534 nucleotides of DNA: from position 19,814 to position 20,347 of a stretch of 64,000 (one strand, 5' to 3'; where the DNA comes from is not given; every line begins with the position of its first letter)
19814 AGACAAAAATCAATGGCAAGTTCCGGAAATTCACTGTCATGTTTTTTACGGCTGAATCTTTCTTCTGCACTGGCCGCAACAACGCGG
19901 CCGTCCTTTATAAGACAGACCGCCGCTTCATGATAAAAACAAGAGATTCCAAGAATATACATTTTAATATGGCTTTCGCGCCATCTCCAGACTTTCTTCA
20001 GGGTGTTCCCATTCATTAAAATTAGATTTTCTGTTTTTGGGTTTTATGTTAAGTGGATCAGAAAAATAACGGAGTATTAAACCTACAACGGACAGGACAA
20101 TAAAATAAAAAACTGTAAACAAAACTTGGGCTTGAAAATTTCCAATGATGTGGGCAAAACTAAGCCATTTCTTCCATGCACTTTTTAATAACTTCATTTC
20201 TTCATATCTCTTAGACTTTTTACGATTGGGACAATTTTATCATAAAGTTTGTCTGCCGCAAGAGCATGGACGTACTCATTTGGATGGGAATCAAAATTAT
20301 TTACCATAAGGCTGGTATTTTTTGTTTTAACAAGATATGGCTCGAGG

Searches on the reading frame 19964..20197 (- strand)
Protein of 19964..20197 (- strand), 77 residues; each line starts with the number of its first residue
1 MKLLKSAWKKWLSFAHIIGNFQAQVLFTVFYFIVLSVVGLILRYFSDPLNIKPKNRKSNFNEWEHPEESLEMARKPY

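Call 23: search_protein_families(library=pfam, proteins=[window:19964-20197:-], max_evalue=0.001)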
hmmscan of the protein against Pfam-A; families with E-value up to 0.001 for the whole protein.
window:19964-20197:- (77 aa): 1 family
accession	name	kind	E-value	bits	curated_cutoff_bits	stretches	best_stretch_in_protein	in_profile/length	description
PF19588.4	SxtJ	-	0.0008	20.6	24.4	1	2-45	50-93/99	Saxitoxin biosynthesis operon protein SxtJ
